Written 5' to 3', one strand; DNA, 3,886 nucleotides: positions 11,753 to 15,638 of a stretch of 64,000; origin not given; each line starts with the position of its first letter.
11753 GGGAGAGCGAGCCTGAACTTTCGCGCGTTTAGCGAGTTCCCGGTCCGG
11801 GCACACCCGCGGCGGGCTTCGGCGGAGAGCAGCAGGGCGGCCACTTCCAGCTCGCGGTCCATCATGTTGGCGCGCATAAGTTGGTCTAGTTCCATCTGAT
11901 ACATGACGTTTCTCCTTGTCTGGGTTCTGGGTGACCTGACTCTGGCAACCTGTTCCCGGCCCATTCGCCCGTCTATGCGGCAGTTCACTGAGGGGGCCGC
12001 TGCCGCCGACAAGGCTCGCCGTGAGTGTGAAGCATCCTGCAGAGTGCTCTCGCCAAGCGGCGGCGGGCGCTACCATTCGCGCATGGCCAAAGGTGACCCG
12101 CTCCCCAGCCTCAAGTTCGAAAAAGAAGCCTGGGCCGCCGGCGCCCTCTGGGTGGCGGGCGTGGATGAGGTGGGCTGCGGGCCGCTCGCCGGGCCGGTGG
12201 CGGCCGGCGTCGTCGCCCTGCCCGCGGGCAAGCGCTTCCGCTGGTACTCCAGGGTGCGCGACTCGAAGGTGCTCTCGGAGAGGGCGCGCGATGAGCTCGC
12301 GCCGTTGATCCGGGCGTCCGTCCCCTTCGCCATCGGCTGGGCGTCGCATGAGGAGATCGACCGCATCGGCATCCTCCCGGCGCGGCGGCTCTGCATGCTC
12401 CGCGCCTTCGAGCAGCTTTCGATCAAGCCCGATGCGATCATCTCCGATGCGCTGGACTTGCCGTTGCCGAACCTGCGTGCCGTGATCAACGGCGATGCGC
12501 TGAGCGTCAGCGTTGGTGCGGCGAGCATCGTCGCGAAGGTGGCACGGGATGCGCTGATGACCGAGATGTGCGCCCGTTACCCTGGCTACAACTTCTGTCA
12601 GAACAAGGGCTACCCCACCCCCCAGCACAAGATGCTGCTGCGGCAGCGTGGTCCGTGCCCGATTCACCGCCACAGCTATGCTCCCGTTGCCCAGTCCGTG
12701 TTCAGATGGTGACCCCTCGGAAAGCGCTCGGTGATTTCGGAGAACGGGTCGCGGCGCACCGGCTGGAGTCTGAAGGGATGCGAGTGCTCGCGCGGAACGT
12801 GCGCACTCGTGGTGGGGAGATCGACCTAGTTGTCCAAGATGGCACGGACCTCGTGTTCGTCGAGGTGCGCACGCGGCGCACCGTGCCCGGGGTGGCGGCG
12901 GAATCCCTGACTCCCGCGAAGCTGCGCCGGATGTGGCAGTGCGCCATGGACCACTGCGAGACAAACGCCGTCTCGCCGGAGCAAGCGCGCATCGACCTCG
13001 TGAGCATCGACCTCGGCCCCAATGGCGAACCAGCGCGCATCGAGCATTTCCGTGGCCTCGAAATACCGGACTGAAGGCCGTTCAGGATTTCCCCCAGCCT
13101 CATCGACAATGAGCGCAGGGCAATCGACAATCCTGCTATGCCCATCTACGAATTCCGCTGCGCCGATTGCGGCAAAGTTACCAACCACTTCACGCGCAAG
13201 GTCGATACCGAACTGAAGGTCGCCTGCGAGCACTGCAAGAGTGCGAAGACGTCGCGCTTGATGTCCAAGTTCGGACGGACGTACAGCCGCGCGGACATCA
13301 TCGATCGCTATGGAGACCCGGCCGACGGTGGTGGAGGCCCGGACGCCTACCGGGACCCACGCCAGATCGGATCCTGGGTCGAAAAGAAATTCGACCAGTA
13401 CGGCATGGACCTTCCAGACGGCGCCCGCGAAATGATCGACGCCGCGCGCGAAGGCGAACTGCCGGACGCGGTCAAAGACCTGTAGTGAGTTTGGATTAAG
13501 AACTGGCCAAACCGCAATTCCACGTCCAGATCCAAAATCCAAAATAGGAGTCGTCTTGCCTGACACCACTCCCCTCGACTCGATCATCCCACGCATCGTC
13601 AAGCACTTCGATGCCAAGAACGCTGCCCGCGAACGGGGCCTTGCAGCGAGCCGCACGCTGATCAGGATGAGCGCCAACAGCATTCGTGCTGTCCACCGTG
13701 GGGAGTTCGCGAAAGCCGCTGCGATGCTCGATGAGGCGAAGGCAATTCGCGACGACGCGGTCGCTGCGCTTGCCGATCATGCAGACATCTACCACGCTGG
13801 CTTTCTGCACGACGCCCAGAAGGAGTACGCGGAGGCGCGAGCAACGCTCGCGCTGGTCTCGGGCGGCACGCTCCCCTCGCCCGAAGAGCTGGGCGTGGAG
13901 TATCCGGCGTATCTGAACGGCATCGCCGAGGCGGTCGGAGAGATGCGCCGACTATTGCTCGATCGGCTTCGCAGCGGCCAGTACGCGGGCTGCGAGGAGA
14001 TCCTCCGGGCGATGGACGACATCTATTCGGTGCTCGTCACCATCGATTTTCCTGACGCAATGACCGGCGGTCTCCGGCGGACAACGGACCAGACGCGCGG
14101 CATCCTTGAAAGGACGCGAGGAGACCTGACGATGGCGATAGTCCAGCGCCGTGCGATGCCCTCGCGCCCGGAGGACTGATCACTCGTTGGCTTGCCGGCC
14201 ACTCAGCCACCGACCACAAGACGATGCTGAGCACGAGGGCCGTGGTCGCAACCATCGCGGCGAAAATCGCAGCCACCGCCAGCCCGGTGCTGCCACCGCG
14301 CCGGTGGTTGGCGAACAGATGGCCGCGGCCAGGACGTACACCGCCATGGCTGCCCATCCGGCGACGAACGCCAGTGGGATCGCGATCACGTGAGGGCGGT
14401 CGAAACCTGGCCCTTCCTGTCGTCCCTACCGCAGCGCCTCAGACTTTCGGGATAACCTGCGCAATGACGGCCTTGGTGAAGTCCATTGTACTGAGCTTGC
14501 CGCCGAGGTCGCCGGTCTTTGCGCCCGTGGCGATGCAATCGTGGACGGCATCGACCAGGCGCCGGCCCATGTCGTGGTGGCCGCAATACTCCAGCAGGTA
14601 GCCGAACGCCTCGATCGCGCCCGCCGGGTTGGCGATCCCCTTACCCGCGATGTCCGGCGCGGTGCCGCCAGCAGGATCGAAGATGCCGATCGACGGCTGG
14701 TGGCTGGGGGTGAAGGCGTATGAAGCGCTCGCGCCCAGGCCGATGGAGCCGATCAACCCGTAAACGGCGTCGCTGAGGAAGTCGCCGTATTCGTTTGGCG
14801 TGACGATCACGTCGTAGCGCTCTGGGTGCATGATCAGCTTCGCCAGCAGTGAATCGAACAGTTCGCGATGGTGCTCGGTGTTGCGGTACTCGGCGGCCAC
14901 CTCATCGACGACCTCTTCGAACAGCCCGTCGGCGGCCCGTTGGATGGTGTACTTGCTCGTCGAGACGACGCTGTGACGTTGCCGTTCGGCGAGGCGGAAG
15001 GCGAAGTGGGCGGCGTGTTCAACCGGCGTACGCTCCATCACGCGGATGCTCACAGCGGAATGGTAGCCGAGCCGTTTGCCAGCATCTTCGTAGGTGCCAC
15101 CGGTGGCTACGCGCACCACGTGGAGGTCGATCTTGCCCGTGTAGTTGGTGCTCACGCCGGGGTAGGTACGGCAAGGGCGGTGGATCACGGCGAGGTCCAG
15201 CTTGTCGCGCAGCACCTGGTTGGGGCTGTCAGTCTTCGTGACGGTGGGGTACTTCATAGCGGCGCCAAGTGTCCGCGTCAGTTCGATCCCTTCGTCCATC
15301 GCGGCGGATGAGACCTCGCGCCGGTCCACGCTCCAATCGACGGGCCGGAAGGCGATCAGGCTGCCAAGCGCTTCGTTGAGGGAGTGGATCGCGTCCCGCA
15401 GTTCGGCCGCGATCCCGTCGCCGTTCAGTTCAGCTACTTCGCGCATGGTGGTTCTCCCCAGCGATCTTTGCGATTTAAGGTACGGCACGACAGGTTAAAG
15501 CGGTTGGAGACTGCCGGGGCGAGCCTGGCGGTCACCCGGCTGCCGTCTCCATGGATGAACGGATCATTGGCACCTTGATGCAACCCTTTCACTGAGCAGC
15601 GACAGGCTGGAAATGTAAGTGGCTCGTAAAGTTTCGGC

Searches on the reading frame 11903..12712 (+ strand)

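Call 45: search_protein_families(library=pfam, proteins=[window:11903-12712:+], max_evalue=0.001)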
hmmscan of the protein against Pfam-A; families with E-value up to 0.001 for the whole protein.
window:11903-12712:+ (269 aa): 1 family
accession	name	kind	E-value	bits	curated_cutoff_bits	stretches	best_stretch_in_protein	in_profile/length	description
PF01351.25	RNase_HII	-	5.1e-33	115.1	25.8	1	85-261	1-198/199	Ribonuclease HII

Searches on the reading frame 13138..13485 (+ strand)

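Call 45: search_protein_families(library=pfam, proteins=[window:13138-13485:+], max_evalue=0.001)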
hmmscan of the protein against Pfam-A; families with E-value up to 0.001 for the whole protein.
window:13138-13485:+ (115 aa): 1 family
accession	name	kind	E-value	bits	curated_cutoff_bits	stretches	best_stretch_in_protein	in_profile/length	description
PF09723.15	Zn_ribbon_8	-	1e-12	48.3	34.4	1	1-42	1-41/41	Zinc ribbon domain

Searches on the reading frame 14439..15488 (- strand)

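Call 45: search_protein_families(library=pfam, proteins=[window:14439-15488:-], max_evalue=0.001)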
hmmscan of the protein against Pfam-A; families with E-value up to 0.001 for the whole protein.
window:14439-15488:- (349 aa): 1 family
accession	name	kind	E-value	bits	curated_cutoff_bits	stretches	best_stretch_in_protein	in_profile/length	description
PF00180.25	Iso_dh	-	1.2e-54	186.4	27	1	22-341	6-348/348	Isocitrate/isopropylmalate dehydrogenase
